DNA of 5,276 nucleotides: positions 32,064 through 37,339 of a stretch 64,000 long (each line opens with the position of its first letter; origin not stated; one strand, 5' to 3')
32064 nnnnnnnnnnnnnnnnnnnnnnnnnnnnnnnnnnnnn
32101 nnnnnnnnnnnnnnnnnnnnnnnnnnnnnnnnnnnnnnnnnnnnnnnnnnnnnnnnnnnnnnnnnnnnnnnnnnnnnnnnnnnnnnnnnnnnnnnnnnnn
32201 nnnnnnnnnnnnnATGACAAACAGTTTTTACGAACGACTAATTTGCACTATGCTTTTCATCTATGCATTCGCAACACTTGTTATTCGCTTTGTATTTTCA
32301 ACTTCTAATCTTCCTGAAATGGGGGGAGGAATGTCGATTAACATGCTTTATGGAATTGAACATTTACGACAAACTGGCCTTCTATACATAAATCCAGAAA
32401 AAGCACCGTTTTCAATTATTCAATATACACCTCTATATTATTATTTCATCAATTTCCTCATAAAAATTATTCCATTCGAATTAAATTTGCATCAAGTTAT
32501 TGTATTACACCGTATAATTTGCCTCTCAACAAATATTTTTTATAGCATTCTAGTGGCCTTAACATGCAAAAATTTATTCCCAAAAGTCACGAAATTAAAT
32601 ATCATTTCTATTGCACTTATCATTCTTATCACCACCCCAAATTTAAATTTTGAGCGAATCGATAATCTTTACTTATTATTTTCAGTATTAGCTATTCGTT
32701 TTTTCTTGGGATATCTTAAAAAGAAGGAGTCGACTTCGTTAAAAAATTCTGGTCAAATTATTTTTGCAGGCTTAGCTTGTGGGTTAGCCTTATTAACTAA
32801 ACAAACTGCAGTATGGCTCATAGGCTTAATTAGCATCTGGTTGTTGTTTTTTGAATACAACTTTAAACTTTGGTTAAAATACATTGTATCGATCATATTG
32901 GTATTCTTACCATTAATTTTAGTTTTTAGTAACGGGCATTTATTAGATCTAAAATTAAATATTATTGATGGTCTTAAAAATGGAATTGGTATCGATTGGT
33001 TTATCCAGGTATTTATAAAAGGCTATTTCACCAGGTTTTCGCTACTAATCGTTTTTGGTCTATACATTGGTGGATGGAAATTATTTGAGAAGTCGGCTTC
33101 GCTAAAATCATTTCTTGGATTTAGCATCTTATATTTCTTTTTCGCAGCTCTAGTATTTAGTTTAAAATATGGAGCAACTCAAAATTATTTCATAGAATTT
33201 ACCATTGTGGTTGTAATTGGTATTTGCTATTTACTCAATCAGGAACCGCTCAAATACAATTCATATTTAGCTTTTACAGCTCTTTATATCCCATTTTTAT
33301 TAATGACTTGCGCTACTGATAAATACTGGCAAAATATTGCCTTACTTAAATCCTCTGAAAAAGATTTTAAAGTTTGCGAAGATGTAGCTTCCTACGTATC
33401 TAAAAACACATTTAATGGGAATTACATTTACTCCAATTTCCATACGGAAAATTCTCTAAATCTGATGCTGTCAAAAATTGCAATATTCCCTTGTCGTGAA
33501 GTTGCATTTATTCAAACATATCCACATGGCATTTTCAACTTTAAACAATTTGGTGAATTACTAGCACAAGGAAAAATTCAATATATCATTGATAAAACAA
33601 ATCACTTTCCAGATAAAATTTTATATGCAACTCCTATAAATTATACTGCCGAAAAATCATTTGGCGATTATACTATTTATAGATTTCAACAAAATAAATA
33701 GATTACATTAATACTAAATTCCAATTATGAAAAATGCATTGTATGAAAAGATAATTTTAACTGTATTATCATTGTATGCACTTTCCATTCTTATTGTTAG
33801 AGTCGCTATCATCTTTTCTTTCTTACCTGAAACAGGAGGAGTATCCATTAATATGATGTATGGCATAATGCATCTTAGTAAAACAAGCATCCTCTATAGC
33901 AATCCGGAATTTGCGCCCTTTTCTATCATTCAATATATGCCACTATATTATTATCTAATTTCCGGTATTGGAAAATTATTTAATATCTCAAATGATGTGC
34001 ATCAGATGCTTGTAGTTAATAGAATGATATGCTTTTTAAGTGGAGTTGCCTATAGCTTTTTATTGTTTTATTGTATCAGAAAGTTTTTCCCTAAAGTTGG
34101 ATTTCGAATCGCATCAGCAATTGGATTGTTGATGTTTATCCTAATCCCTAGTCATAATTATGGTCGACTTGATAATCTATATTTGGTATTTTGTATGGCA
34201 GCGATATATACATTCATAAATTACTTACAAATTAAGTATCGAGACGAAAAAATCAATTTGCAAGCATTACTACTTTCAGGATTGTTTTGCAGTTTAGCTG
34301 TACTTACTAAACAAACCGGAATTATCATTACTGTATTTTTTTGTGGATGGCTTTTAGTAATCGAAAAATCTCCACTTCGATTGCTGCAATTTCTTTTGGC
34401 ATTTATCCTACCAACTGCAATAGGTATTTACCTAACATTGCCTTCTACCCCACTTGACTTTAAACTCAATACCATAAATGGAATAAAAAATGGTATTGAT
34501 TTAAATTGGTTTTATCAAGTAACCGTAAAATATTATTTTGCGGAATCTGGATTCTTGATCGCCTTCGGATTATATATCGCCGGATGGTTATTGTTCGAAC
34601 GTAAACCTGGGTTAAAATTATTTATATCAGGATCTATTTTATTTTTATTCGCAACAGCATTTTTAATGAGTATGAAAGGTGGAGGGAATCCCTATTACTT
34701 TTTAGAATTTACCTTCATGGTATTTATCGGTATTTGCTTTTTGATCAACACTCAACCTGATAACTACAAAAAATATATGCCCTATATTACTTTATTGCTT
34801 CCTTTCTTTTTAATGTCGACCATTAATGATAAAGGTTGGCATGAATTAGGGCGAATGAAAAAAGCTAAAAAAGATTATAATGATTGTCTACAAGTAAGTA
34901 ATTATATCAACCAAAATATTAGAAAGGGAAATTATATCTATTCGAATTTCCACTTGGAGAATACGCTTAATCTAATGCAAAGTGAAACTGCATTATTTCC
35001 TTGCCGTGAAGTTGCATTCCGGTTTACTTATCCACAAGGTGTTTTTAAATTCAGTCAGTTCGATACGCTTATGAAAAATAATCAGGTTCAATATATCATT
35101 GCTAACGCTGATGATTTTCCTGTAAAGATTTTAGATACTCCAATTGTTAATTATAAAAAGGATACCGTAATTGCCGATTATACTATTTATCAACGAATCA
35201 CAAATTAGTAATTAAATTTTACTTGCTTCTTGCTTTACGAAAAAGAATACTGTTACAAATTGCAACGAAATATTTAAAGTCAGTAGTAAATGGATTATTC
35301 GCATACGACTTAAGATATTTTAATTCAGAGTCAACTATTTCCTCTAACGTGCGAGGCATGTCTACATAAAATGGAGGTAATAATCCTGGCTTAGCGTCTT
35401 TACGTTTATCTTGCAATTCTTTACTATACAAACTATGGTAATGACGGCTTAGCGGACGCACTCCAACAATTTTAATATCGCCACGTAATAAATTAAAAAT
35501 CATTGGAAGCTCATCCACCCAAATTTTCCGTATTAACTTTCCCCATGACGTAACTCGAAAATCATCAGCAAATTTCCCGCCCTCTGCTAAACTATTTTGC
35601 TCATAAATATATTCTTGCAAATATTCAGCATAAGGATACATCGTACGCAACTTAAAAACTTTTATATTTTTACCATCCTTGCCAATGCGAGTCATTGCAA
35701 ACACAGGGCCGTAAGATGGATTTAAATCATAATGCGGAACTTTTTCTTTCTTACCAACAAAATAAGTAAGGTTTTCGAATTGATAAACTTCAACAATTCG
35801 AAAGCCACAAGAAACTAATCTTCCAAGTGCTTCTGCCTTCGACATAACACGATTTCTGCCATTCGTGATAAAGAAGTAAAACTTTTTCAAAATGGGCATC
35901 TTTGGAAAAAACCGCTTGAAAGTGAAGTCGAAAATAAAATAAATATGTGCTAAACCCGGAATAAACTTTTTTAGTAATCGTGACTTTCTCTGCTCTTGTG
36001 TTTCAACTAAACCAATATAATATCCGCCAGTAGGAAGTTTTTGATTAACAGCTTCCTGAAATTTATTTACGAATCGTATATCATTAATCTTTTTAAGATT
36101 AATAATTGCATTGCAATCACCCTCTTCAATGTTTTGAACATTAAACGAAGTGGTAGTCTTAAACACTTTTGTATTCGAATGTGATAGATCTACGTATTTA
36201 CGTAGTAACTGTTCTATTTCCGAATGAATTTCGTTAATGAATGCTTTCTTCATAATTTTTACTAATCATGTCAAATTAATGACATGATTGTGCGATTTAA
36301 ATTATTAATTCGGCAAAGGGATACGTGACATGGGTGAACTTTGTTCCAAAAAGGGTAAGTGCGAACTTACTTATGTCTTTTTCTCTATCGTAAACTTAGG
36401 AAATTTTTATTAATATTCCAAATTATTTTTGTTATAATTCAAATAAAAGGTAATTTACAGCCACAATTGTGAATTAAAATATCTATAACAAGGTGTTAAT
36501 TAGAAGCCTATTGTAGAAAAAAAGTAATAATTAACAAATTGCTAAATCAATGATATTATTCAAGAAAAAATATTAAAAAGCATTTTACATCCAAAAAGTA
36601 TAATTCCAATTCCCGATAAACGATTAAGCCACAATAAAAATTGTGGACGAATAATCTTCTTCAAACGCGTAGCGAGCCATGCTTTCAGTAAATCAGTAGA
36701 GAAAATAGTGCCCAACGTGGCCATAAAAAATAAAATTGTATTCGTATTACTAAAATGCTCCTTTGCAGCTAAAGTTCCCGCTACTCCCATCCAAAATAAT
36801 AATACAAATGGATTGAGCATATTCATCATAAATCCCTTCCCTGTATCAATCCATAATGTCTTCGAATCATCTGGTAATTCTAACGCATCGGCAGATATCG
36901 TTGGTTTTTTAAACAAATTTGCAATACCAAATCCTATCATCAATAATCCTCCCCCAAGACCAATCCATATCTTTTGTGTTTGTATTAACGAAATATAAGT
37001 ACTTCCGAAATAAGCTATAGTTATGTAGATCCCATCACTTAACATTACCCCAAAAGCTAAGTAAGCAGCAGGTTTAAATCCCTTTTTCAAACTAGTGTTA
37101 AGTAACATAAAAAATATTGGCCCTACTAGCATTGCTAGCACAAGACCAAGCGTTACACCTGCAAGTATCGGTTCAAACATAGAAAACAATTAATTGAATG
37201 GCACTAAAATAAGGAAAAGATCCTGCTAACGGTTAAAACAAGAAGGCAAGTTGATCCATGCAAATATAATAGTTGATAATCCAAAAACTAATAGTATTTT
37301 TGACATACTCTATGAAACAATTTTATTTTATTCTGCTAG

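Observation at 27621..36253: XrtF embedded in a compact glycosylation operon (GtrB-like GT2, methyltransferase, three GT-C-like enzymes) facing a sugar-phosphate transferase: candidate exosortase-F-linked modification and sorting system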

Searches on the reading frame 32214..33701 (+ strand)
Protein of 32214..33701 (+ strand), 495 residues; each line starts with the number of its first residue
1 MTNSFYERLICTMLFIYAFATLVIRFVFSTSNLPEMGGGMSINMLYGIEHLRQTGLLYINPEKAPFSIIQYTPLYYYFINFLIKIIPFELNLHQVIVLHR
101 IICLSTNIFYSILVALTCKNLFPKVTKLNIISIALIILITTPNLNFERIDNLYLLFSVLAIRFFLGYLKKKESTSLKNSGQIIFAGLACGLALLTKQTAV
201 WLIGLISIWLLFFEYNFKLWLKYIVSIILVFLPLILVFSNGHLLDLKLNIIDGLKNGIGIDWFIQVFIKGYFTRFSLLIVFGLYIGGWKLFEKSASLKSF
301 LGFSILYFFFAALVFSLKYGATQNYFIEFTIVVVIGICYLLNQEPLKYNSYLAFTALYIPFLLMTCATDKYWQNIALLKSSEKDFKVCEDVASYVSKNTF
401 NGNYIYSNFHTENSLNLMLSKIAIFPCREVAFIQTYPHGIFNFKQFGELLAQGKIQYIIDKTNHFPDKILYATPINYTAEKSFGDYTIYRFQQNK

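Call 3: search_protein_families(library=ncbifam, proteins=[window:32214-33701:+], max_evalue=0.01)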
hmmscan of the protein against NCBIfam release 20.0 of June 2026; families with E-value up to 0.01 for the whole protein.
window:32214-33701:+ (495 aa): 0 families

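Call 4: search_protein_families(library=pfam, proteins=[window:32214-33701:+], max_evalue=0.01)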
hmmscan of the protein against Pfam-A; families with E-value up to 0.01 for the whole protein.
window:32214-33701:+ (495 aa): 2 families
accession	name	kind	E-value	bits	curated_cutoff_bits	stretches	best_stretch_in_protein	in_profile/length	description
PF13231.12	PMT_2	-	1.5e-05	25.7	26.1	1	72-233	3-156/160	Dolichyl-phosphate-mannose-protein mannosyltransferase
PF02366.24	PMT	-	3.4e-05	23.9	22.7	1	74-236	59-232/245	Dolichyl-phosphate-mannose-protein mannosyltransferase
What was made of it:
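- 32214..33701 (+): GT-C glycosyltransferase, paralogue 2, a lineage-specific duplicate. PMT_2 25.7 bits and PMT 23.9 bits, cutoff 22.7 (call 4).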

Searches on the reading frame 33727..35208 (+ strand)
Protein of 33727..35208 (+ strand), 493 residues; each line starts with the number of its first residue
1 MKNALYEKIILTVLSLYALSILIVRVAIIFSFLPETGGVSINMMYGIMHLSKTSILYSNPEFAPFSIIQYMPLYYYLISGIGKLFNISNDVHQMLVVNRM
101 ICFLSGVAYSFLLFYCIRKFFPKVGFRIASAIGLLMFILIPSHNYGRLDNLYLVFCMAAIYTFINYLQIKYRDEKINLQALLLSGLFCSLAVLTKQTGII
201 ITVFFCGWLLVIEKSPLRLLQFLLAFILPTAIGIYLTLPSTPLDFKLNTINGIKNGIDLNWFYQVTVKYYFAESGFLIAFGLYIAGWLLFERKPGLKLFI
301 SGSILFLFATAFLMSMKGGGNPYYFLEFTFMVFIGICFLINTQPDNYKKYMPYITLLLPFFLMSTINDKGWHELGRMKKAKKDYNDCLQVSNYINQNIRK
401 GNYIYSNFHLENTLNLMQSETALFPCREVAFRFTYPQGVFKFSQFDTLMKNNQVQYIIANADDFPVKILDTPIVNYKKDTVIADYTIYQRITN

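Call 3: search_protein_families(library=ncbifam, proteins=[window:33727-35208:+], max_evalue=0.01)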
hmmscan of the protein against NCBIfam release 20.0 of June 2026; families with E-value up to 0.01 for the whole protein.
window:33727-35208:+ (493 aa): 0 families

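Call 4: search_protein_families(library=pfam, proteins=[window:33727-35208:+], max_evalue=0.01)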
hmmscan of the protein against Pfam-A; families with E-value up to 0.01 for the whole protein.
window:33727-35208:+ (493 aa): 1 family
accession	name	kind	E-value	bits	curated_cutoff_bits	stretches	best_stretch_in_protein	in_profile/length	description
PF13231.12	PMT_2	-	7.7e-06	26.6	26.1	1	72-218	4-143/160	Dolichyl-phosphate-mannose-protein mannosyltransferase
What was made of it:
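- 33727..35208 (+): GT-C glycosyltransferase, paralogue 3, a lineage-specific duplicate. PMT_2 26.6 bits, cutoff 26.1 (call 4).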

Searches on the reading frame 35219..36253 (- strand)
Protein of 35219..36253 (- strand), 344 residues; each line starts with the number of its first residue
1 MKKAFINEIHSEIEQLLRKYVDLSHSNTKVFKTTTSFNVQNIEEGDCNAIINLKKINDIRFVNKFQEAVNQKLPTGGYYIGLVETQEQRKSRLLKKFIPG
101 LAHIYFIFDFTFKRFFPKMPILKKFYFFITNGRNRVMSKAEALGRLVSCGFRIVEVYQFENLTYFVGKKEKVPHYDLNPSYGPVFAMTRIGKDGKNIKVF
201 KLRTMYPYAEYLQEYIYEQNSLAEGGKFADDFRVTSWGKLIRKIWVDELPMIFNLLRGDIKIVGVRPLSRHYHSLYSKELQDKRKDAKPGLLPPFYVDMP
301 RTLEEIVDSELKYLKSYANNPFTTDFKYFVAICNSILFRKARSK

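Call 3: search_protein_families(library=ncbifam, proteins=[window:35219-36253:-], max_evalue=0.01)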
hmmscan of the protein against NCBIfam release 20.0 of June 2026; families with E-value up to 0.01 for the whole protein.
window:35219-36253:- (344 aa): 10 families
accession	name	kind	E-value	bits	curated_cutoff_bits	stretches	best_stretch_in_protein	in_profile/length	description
TIGR03025.1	EPS_sugtrans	subfamily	7.4e-25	88.1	295.55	1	182-291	290-393/445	exopolysaccharide biosynthesis polyprenyl glycosylphosphotransferase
TIGR03022.1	WbaP_sugtrans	subfamily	3.9e-20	72.5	403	1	182-291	291-405/456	undecaprenyl-phosphate galactose phosphotransferase WbaP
TIGR03023.1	WcaJ_sugtrans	equivalog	1.2e-19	71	410.75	1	180-291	293-397/453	undecaprenyl-phosphate glucose phosphotransferase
NF052601.1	undeca_RfbP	equivalog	8.7e-16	57.9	330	1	180-291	75-191/244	undecaprenyl-phosphate galactose phosphotransferase family protein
NF041877.1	EPS_EpsZ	equivalog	9.3e-16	57.5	800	1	180-293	296-410/459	exopolysaccharide biosynthesis polyisoprenyl-phosphate hexose-1-phosphate transferase EpsZ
TIGR03013.1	EpsB_2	subfamily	1.6e-15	57.2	393.35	1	185-291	291-389/443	TIGR03013 family XrtA/PEP-CTERM system glycosyltransferase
NF011751.0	PRK15204.1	equivalog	1.2e-12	47.3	907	1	183-292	312-426/476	undecaprenyl-phosphate galactose phosphotransferase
NF007518.0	PRK10124.1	equivalog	3.5e-12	45.8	684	1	180-290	304-407/464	undecaprenyl-phosphate glucose phosphotransferase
NF050817.1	PolSacchBiosHfsE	equivalog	1.4e-10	40.5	750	1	180-268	302-382/467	polysaccharide biosynthesis protein HfsE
NF045514.1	glycotran_HepC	equivalog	7.2e-09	35.2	140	1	185-268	152-212/220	heterocyst development glycosyltransferase HepC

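Call 4: search_protein_families(library=pfam, proteins=[window:35219-36253:-], max_evalue=0.01)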
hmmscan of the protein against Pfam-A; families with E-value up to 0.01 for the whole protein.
window:35219-36253:- (344 aa): 1 family
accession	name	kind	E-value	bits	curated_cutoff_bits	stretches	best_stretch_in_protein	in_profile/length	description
PF02397.22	Bac_transf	-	1e-23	84.3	27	1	183-331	35-172/179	Bacterial sugar transferase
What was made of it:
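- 35219..36253 (-): Polyprenyl-phosphate sugar-phosphate transferase (Bac_transf), convergent. A conserved syntenic neighbour, not shown to belong to either module. PF02397 84 bits (call 4).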

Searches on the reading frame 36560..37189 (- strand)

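Call 3: search_protein_families(library=ncbifam, proteins=[window:36560-37189:-], max_evalue=0.01)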
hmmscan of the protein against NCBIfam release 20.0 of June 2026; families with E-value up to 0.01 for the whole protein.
window:36560-37189:- (209 aa): 3 families
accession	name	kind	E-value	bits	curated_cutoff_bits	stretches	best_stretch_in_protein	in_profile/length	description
TIGR00949.1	2A76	subfamily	1.7e-12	47.4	183.95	1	23-202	3-184/185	homoserine/threonine efflux transporter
NF007591.0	PRK10229.1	equivalog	0.0035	17.1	288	1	15-204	12-203/206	threonine export protein RhtC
NF008201.0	PRK10958.1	equivalog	0.0073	15.8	165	0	14-169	15-169/212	leucine efflux protein LeuE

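Call 4: search_protein_families(library=pfam, proteins=[window:36560-37189:-], max_evalue=0.01)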
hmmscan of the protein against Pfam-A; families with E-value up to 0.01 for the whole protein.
window:36560-37189:- (209 aa): 1 family
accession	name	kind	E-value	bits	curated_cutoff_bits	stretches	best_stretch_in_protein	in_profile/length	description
PF01810.24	LysE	-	3.3e-23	82.6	25.6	1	17-205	2-191/193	LysE type translocator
